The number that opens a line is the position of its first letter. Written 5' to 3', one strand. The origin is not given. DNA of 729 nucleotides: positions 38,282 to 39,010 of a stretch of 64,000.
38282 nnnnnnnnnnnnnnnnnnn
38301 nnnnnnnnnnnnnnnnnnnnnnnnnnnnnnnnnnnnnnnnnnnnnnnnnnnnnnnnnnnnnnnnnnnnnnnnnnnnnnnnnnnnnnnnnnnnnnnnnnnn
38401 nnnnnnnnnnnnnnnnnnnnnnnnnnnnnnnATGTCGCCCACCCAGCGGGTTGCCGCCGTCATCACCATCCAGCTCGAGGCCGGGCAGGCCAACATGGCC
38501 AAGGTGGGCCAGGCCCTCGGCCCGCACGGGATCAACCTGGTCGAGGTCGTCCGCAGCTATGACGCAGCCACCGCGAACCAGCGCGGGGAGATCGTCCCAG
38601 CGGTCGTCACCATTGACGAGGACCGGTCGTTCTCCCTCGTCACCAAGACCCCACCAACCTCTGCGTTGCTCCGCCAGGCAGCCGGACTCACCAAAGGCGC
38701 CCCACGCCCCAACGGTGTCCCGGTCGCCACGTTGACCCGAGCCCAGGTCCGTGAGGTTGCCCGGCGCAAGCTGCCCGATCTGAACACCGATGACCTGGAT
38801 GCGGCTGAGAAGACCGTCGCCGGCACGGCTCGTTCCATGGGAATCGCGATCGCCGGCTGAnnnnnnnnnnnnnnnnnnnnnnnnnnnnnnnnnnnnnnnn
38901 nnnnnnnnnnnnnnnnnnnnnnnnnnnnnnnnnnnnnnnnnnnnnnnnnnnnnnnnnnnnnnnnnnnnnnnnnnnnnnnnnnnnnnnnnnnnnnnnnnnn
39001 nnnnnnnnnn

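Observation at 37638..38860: TipAS-type MerR sensor divergently coupled to a proline-less ribosomal protein L11 paralog: candidate inducible thiopeptide target-replacement module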

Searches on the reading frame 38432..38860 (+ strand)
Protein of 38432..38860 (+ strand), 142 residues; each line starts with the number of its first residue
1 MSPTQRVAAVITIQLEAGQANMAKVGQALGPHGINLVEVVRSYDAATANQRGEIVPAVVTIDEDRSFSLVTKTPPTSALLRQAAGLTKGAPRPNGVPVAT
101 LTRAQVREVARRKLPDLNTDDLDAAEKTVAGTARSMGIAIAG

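Call 3: search_protein_families(library=pfam, proteins=[window:38432-38860:+], max_evalue=0.01)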
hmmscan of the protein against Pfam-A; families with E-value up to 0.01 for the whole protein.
window:38432-38860:+ (142 aa): 2 families
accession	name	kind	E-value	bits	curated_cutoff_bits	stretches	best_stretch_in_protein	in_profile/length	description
PF00298.24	Ribosomal_L11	-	5.3e-24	84.9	21.4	1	72-140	1-69/69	Ribosomal protein L11, RNA binding domain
PF03946.19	Ribosomal_L11_N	-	3.1e-17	62.5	32.9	1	11-67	1-58/58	Ribosomal protein L11, N-terminal domain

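Call 4: search_protein_families(library=ncbifam, proteins=[window:38432-38860:+], max_evalue=0.01)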
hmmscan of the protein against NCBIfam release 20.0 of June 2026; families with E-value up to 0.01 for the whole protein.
window:38432-38860:+ (142 aa): 3 families
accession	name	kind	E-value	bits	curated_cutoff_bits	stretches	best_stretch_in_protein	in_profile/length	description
TIGR01632.1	L11_bact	equivalog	2.6e-43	147.3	141.85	1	6-141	2-139/140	50S ribosomal protein L11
NF011111.0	PRK14539.1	equivalog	3.4e-29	102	310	1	7-142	6-138/196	50S ribosomal protein L11/unknown domain fusion protein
NF002232.0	PRK01143.1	equivalog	1.7e-26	93.3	162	1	8-142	3-139/164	50S ribosomal protein L11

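Call 6: find_homologous_proteins(query=window:38432-38857:+, max_evalue=0.00001)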
Query window:38432-38857:+ (142 aa): 7935 proteins with E <= 0.00001 among 8000 candidates; the best 120 are listed.
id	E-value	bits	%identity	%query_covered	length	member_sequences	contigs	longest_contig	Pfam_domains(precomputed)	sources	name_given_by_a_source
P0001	3.3e-80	284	99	100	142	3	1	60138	PF03946.20,PF00298.25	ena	-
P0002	3.1e-72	258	89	97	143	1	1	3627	PF03946.20,PF00298.25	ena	-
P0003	1.6e-71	256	89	99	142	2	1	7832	PF03946.20,PF00298.25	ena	-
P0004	7.1e-71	254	88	99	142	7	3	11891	PF03946.20,PF00298.25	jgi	jgi:large subunit ribosomal protein L11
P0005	3.4e-70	252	86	99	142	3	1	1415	PF03946.20,PF00298.25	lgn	-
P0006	3.8e-70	252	84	99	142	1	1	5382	PF03946.20,PF00298.25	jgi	jgi:large subunit ribosomal protein L11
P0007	6.5e-70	251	86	99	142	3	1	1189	PF03946.20,PF00298.25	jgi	jgi:large subunit ribosomal protein L11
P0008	8.9e-69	247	87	99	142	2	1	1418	PF03946.20,PF00298.25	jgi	jgi:large subunit ribosomal protein L11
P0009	6.2e-68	245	82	99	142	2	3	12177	PF03946.20,PF00298.25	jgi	jgi:large subunit ribosomal protein L11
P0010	8.7e-68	244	83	99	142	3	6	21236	PF03946.20,PF00298.25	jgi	jgi:large subunit ribosomal protein L11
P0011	1.4e-66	240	83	99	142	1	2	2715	PF03946.20,PF00298.25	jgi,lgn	jgi:large subunit ribosomal protein L11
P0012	5.2e-66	238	82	99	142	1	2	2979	PF03946.20,PF00298.25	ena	-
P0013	7.1e-66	238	81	100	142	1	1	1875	PF03946.20,PF00298.25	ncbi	-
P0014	8.1e-66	238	85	100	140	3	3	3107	PF03946.20,PF00298.25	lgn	-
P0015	1.4e-65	237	87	91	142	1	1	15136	PF03946.20,PF00298.25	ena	-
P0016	1.5e-65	237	84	99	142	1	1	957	PF03946.20,PF00298.25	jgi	jgi:large subunit ribosomal protein L11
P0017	1.6e-65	237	79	99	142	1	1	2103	PF03946.20,PF00298.25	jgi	-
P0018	1.7e-65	237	81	99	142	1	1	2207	PF03946.20,PF00298.25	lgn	-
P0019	4.8e-65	235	84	99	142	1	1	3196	PF03946.20,PF00298.25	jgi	jgi:large subunit ribosomal protein L11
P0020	1.4e-64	234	82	99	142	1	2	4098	PF03946.20,PF00298.25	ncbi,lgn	-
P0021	5.6e-64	232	78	99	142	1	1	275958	PF03946.20,PF00298.25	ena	-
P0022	7.6e-64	231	82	99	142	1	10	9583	PF03946.20,PF00298.25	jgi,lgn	jgi:large subunit ribosomal protein L11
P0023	8.6e-64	231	77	99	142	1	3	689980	PF03946.20,PF00298.25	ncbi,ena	-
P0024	1.9e-63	230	78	99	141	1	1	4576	PF03946.20,PF00298.25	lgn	-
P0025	2.8e-63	230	80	96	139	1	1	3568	PF03946.20,PF00298.25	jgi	jgi:large subunit ribosomal protein L11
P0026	2.9e-63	229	77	100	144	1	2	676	PF03946.20,PF00298.25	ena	-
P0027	5.8e-63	228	79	99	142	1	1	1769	PF03946.20,PF00298.25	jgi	jgi:large subunit ribosomal protein L11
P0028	1.6e-62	227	78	99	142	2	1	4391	PF03946.20,PF00298.25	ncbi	-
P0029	2.0e-62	227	79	99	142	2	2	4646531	PF03946.20,PF00298.25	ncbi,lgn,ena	-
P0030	2.4e-62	227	77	99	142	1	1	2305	PF03946.20,PF00298.25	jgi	jgi:large subunit ribosomal protein L11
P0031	3.8e-62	226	77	99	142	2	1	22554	PF03946.20,PF00298.25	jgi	-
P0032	1.2e-61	224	78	99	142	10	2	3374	PF03946.20,PF00298.25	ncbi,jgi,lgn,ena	-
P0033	1.2e-61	224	78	99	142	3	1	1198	PF03946.20,PF00298.25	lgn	-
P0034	1.3e-61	224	77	99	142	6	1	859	PF03946.20,PF00298.25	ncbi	-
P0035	3.8e-61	223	79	96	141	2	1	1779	PF03946.20,PF00298.25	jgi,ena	-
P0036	1.0e-60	221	78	99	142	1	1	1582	PF03946.20,PF00298.25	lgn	-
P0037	1.5e-60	221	75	99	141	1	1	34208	PF03946.20,PF00298.25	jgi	jgi:large subunit ribosomal protein L11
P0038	1.7e-60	221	76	99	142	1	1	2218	PF03946.20,PF00298.25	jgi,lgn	jgi:large subunit ribosomal protein L11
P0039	2.3e-60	220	76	99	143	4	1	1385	PF03946.20,PF00298.25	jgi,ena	-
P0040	3.9e-60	219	76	99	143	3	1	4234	PF03946.20,PF00298.25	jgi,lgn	-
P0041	4.7e-60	219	75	99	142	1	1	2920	PF03946.20,PF00298.25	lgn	-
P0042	7.9e-60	218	75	100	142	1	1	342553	PF03946.20,PF00298.25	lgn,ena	-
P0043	9.8e-60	218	74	99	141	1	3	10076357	PF03946.20,PF00298.25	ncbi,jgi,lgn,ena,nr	ncbi:MAG TPA: 50S ribosomal protein L11 [Mycobacteriales bacterium]|nr:50S ribosomal protein L11 [My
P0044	3.3e-59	216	76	96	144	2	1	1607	PF03946.20,PF00298.25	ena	-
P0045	8.5e-59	215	75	99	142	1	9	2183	PF03946.20,PF00298.25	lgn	-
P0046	1.1e-58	215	73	100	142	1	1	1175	PF03946.20,PF00298.25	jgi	jgi:large subunit ribosomal protein L11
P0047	1.2e-58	215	73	99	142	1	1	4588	PF03946.20,PF00298.25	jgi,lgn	jgi:large subunit ribosomal protein L11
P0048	1.5e-58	214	75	99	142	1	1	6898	PF03946.20,PF00298.25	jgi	jgi:large subunit ribosomal protein L11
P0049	1.6e-58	214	75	100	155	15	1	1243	PF03946.20,PF00298.25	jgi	jgi:large subunit ribosomal protein L11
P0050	2.6e-58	213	75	96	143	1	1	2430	PF03946.20,PF00298.25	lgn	-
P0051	4.2e-58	213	73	100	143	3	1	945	PF03946.20,PF00298.25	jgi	-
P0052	1.3e-57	211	74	99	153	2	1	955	PF03946.20,PF00298.25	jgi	jgi:large subunit ribosomal protein L11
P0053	5.0e-57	209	75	100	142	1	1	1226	PF03946.20,PF00298.25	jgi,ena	-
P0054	1.6e-56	208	75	96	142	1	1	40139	PF03946.20,PF00298.25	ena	-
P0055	1.6e-56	208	71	100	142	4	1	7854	PF03946.20,PF00298.25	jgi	jgi:large subunit ribosomal protein L11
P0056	5.6e-55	203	71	99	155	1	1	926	PF03946.20,PF00298.25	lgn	-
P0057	1.2e-53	198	73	100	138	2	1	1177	PF03946.20,PF00298.25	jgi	jgi:large subunit ribosomal protein L11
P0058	3.4e-52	194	68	99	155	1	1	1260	PF03946.20,PF00298.25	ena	-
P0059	8.0e-52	193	79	84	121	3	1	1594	PF03946.20,PF00298.25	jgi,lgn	jgi:large subunit ribosomal protein L11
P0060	9.2e-52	192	65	99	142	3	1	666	PF03946.20,PF00298.25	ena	-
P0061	5.7e-51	190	74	88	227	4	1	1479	PF03946.20,PF00298.25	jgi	-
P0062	1.3e-50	189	75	85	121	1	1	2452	PF03946.20,PF00298.25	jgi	-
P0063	1.3e-49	185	77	84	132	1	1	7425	PF03946.20,PF00298.25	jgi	jgi:large subunit ribosomal protein L11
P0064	2.1e-49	185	67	99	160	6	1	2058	PF03946.20,PF00298.25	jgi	jgi:large subunit ribosomal protein L11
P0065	6.5e-49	183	66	96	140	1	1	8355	PF03946.20,PF00298.25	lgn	-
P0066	6.7e-48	180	65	96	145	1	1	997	PF03946.20,PF00298.25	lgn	-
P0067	1.2e-47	179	64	96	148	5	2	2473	PF03946.20,PF00298.25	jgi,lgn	-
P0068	2.0e-47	178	64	99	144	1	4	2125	PF03946.20,PF00298.25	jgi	jgi:large subunit ribosomal protein L11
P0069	4.7e-47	177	64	99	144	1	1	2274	PF03946.20,PF00298.25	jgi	jgi:large subunit ribosomal protein L11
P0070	5.9e-47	177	63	99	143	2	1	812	PF03946.20,PF00298.25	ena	-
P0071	6.6e-47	177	65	99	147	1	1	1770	PF03946.20,PF00298.25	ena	-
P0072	7.4e-47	176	65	99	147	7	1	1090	PF03946.20,PF00298.25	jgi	-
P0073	7.6e-47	176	64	99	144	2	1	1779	PF03946.20,PF00298.25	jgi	jgi:large subunit ribosomal protein L11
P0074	8.6e-47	176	66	99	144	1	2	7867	PF03946.20,PF00298.25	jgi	jgi:large subunit ribosomal protein L11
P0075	3.2e-46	174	65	99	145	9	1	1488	PF03946.20,PF00298.25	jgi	jgi:large subunit ribosomal protein L11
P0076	6.3e-46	173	61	97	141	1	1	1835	PF03946.20,PF00298.25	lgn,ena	-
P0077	7.5e-46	173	-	-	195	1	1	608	PF03946.20,PF00298.25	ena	-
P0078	1.1e-45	173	63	99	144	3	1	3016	PF03946.20,PF00298.25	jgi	jgi:large subunit ribosomal protein L11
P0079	1.6e-45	172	65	99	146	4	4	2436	PF03946.20,PF00298.25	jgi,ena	jgi:large subunit ribosomal protein L11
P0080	2.2e-45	172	63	99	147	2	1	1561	PF03946.20,PF00298.25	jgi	jgi:large subunit ribosomal protein L11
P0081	2.5e-45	172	57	100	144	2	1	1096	PF03946.20,PF00298.25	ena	-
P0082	2.9e-45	171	63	94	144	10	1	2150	PF03946.20,PF00298.25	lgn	-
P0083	4.8e-45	171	65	99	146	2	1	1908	PF03946.20,PF00298.25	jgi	jgi:large subunit ribosomal protein L11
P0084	5.7e-45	170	61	99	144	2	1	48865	PF03946.20,PF00298.25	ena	-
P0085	8.4e-45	170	64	99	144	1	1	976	PF03946.20,PF00298.25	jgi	jgi:large subunit ribosomal protein L11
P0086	8.6e-45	170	62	99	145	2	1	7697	PF03946.20,PF00298.25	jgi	jgi:large subunit ribosomal protein L11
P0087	1.1e-44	169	63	99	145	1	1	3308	PF03946.20,PF00298.25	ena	-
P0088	1.2e-44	169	63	94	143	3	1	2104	PF03946.20,PF00298.25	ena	-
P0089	1.4e-44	169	62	99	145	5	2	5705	PF03946.20,PF00298.25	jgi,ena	-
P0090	1.6e-44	169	63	93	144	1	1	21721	PF03946.20,PF00298.25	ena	-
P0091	1.7e-44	169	61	99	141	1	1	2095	PF03946.20,PF00298.25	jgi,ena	-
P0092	2.3e-44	168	57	100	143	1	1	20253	PF03946.20,PF00298.25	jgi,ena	-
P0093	2.3e-44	168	-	-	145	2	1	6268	PF03946.20,PF00298.25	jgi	jgi:large subunit ribosomal protein L11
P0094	2.4e-44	168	59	96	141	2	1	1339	PF03946.20,PF00298.25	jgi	-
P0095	2.4e-44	168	62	99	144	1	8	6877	PF03946.20,PF00298.25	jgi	jgi:large subunit ribosomal protein L11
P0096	2.4e-44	168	60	99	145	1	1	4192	PF03946.20,PF00298.25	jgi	jgi:large subunit ribosomal protein L11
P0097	2.9e-44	168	61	99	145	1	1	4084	PF03946.20,PF00298.25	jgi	jgi:large subunit ribosomal protein L11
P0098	3.4e-44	168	62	96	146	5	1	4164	PF03946.20,PF00298.25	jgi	jgi:large subunit ribosomal protein L11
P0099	3.5e-44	168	61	99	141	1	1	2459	PF03946.20,PF00298.25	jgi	jgi:large subunit ribosomal protein L11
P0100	3.5e-44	168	58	96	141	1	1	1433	PF03946.20,PF00298.25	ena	-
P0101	3.6e-44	168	57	99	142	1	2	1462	PF03946.20,PF00298.25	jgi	jgi:large subunit ribosomal protein L11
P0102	3.6e-44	168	62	99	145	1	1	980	PF03946.20,PF00298.25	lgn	-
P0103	3.8e-44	168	63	99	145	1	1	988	PF03946.20,PF00298.25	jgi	jgi:large subunit ribosomal protein L11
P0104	4.3e-44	168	57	99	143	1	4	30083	PF03946.20,PF00298.25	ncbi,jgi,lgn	jgi:large subunit ribosomal protein L11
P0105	4.4e-44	167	63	99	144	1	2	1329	PF03946.20,PF00298.25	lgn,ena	-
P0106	4.5e-44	167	57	99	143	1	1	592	PF03946.20,PF00298.25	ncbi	-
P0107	4.5e-44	167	90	64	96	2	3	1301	PF00298.25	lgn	-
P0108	4.9e-44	167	88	65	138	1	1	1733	PF00298.25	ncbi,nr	ncbi:MAG: 50S ribosomal protein L11 [Pseudonocardia sp.]|nr:50S ribosomal protein L11 [Pseudonocardi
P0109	5.0e-44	167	61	99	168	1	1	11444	PF03946.20,PF00298.25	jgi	jgi:large subunit ribosomal protein L11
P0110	5.6e-44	167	60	99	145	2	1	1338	PF03946.20,PF00298.25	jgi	jgi:large subunit ribosomal protein L11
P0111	5.7e-44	167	61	96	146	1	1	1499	PF03946.20,PF00298.25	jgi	jgi:large subunit ribosomal protein L11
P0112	5.7e-44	167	58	97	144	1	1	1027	PF03946.20,PF00298.25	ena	-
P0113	5.9e-44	167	60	94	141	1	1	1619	PF03946.20,PF00298.25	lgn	-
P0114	6.2e-44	167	55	100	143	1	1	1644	PF03946.20,PF00298.25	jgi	jgi:large subunit ribosomal protein L11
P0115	6.9e-44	167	57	99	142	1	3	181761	PF03946.20,PF00298.25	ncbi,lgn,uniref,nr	ncbi:50S ribosomal protein L11 [Actinomadura rubrobrunea]|uniref:Large ribosomal subunit protein uL1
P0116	7.3e-44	167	62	100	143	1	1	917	PF03946.20,PF00298.25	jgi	jgi:large subunit ribosomal protein L11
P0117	7.4e-44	167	61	97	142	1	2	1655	PF03946.20,PF00298.25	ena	-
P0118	9.7e-44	166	57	99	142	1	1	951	PF03946.20,PF00298.25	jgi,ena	-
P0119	1.0e-43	166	60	99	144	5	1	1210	PF03946.20,PF00298.25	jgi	jgi:large subunit ribosomal protein L11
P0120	1.0e-43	166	56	99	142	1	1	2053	PF03946.20,PF00298.25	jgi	jgi:large subunit ribosomal protein L11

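Call 8: find_encoding_contigs(protein=P0043, flank=6000, max_places=3)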
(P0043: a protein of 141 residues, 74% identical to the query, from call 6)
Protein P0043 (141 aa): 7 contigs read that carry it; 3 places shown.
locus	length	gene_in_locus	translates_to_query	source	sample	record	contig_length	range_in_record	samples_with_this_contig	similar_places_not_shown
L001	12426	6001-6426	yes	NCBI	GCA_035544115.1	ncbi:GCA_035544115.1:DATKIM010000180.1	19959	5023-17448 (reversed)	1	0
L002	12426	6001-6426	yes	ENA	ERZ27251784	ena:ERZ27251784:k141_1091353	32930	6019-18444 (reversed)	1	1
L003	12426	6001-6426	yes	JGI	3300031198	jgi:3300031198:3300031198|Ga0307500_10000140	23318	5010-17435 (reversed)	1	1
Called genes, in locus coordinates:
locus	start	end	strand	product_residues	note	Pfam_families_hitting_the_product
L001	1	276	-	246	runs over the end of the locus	PF01774:UreD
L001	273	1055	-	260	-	-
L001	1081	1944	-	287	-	PF01730:UreF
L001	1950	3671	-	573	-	PF00449:Urease_alpha, PF01979:Amidohydro_1, PF07969:Amidohydro_3 (weak)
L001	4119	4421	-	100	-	PF00547:Urease_gamma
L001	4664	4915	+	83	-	PF13560:HTH_31, PF13443:HTH_26 (weak), PF01381:HTH_3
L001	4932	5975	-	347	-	-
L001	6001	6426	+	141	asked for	PF03946:Ribosomal_L11_N, PF00298:Ribosomal_L11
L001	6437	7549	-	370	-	PF00042:Globin, PF00970:FAD_binding_6, PF00175:NAD_binding_1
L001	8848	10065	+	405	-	PF01656:CbiA (weak)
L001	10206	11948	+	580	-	PF16995:tRNA-synt_2_TM, PF09924:LPG_synthase_C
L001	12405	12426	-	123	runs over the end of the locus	PF00903:Glyoxalase, PF18029:Glyoxalase_6 (weak)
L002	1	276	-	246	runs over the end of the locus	PF01774:UreD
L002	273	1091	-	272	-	-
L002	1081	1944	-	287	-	PF01730:UreF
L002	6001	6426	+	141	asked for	PF03946:Ribosomal_L11_N, PF00298:Ribosomal_L11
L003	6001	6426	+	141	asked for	PF03946:Ribosomal_L11_N, PF00298:Ribosomal_L11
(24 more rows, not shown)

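Call 9: search_protein_families(library=pfam, proteins=[L001:4932-5975:-], max_evalue=0.1)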
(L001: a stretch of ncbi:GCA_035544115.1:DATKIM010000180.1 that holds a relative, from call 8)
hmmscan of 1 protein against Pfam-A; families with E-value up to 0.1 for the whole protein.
L001:4932-5975:- (347 aa): 3 families
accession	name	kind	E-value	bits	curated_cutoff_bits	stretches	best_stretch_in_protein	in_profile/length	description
PF13411.12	MerR_1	-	1.9e-19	69.9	21.6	1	10-78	1-68/69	MerR HTH family regulatory protein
PF00376.29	MerR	-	1e-14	54.5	28.2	1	12-48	2-38/38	MerR family regulatory protein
PF09278.17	MerR-DNA-bind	-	0.00097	20.1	25.4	1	55-109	3-64/65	MerR, DNA binding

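Call 10: find_related_loci(query=window:38432-38857:+, collection=genome_contigs, flank=4000)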
Query window:38432-38857:+ (142 aa) in genome_contigs; peptide patterns used: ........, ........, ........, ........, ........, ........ (x = any residue, [..] = any of these).
600 stretches matched a pattern (row limit reached: there are more); 3 encode a relative of the query (tblastn E <= 1e-3); 3 distinct loci.
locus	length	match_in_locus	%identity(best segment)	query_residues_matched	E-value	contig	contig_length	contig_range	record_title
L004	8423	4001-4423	56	1-140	6e-51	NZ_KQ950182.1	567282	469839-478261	Thermobifida cellulosilytica TB100 scaffold3, whole genome shotgun sequence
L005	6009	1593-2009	53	5-142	2e-43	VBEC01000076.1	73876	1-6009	MAG: Chloroflexi bacterium isolate CF_16 14_1009_16_30cm_scaffold_1606, whole genome shotgun sequence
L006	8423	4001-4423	48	5-142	2e-40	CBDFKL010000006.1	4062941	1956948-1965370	MAG: Alphaproteobacteria bacterium isolate 1368f247-a1ca-469e-8ff8-323441c52473 genome assembly, contig: contig_6, whole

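Call 11: find_encoding_contigs(protein=P0029, flank=5000, max_places=3)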
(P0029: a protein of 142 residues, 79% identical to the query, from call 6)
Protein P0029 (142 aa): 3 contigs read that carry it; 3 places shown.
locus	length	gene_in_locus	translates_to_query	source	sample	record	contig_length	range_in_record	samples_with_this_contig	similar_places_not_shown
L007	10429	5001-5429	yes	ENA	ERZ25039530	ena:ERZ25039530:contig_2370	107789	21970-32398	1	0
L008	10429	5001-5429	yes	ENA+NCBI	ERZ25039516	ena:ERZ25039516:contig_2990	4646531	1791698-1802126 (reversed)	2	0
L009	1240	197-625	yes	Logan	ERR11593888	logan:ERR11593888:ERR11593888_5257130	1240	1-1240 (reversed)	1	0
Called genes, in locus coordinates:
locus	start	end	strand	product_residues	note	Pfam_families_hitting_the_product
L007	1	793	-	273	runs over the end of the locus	PF00672:HAMP, PF00512:HisKA (weak), PF02518:HATPase_c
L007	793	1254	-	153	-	-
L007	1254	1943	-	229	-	PF00072:Response_reg, PF00486:Trans_reg_C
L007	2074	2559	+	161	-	-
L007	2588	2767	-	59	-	-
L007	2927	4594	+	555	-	PF08240:ADH_N, PF00107:ADH_zinc_N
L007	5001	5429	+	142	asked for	PF03946:Ribosomal_L11_N, PF00298:Ribosomal_L11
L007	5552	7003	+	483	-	PF00246:Peptidase_M14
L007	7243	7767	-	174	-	PF04978:MST, PF12867:DinB_2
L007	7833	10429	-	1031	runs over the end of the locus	PF01839:FG-GAP (faint), PF13517:FG-GAP_3, PF07679:I-set (faint), PF13895:Ig_2 (faint), PF13927:Ig_3 (faint), PF22971:Ig_VEGFR-1-like_5th (faint), PF00041:fn3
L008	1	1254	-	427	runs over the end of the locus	PF00672:HAMP, PF00512:HisKA (weak), PF02518:HATPase_c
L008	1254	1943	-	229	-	PF00072:Response_reg, PF00486:Trans_reg_C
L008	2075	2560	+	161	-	-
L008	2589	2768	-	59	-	-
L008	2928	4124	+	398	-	PF08240:ADH_N, PF00107:ADH_zinc_N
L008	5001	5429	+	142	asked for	PF03946:Ribosomal_L11_N, PF00298:Ribosomal_L11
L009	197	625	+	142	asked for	PF03946:Ribosomal_L11_N, PF00298:Ribosomal_L11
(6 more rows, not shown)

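Call 12: find_encoding_contigs(protein=P0023, flank=5000, max_places=3)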
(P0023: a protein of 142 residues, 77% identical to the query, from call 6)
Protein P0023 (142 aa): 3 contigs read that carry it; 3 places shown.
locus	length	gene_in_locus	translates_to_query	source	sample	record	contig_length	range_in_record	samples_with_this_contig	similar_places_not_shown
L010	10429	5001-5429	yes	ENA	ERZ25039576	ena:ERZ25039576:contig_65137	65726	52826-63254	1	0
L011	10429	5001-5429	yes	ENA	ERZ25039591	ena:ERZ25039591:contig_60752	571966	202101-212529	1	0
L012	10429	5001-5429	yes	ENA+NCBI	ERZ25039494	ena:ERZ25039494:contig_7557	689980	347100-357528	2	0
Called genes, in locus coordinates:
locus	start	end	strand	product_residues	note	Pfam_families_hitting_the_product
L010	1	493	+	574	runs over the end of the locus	PF01590:GAF, PF13185:GAF_2, PF13492:GAF_3 (weak), PF01590:GAF, PF13185:GAF_2, PF13492:GAF_3, PF00512:HisKA, PF02518:HATPase_c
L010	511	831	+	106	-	-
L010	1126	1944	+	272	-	PF00072:Response_reg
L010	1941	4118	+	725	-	PF00211:Guanylate_cyc, PF24923:ATP-grasp_IQCH, PF18105:PGM1_C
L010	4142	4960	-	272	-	PF00376:MerR, PF13411:MerR_1, PF07739:TipAS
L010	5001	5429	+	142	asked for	PF03946:Ribosomal_L11_N, PF00298:Ribosomal_L11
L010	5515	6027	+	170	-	PF02870:Methyltransf_1N, PF01035:DNA_binding_1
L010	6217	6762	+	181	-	PF09859:Oxygenase-NA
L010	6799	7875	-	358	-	PF14027:Questin_oxidase (weak)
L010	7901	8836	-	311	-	PF00370:FGGY_N, PF02782:FGGY_C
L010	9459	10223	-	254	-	PF09339:HTH_IclR, PF01614:IclR_C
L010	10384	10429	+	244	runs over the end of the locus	PF00230:MIP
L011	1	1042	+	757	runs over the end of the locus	PF01590:GAF, PF13185:GAF_2, PF13492:GAF_3 (weak), PF01590:GAF, PF13185:GAF_2, PF13492:GAF_3, PF00512:HisKA, PF02518:HATPase_c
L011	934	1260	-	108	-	-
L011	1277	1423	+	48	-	-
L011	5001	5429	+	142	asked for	PF03946:Ribosomal_L11_N, PF00298:Ribosomal_L11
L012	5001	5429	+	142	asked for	PF03946:Ribosomal_L11_N, PF00298:Ribosomal_L11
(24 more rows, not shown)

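Call 14: list_cluster_members(proteins=[P0001, P0013, P0020, P0023, P0028, P0029, P0032, P0034, P0043, P0108])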
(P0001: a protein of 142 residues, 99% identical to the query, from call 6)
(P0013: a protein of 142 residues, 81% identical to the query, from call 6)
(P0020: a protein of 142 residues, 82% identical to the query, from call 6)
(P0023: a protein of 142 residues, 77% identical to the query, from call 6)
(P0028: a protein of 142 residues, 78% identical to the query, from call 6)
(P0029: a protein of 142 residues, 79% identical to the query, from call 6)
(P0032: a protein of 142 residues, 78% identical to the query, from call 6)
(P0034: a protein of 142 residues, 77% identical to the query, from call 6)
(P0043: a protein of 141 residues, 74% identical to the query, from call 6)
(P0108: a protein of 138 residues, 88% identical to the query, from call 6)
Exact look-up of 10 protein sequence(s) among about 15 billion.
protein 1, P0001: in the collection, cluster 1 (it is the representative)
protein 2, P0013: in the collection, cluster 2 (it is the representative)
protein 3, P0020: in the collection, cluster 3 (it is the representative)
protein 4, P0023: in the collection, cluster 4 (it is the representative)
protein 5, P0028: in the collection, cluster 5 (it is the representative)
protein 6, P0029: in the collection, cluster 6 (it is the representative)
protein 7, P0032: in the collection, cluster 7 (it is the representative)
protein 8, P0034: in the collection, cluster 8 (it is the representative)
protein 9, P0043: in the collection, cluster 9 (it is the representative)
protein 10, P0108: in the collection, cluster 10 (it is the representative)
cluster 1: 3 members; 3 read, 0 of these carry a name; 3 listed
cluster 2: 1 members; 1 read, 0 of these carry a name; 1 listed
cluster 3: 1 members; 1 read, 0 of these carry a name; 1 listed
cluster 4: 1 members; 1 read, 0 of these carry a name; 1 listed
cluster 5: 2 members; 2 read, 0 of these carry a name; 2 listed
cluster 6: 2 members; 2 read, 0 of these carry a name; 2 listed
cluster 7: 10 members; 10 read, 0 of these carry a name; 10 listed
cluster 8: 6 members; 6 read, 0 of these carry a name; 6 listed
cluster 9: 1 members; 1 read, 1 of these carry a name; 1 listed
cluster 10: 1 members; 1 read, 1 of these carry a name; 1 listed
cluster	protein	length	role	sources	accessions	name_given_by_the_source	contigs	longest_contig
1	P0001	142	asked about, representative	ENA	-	-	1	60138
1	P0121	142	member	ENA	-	-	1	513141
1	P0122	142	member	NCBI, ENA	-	-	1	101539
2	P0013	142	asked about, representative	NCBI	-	-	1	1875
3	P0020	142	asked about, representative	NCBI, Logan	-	-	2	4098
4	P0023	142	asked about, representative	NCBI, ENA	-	-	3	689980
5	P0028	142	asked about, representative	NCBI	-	-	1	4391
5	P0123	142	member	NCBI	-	-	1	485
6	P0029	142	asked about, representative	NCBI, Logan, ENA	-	-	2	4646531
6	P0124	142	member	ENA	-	-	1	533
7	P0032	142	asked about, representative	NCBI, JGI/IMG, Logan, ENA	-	-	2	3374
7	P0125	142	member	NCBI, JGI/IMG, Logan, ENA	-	-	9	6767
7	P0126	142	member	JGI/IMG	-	-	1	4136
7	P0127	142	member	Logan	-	-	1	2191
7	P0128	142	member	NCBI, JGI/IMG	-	-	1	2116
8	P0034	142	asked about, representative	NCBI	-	-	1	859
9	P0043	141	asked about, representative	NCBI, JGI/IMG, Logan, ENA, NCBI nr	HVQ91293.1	MAG TPA: 50S ribosomal protein L11 [Mycobacteriales bacterium] | 50S ribosomal protein L11 [Mycobacteriales bacterium]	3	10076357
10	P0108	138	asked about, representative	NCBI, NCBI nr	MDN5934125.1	MAG: 50S ribosomal protein L11 [Pseudonocardia sp.] | 50S ribosomal protein L11 [Pseudonocardia sp.]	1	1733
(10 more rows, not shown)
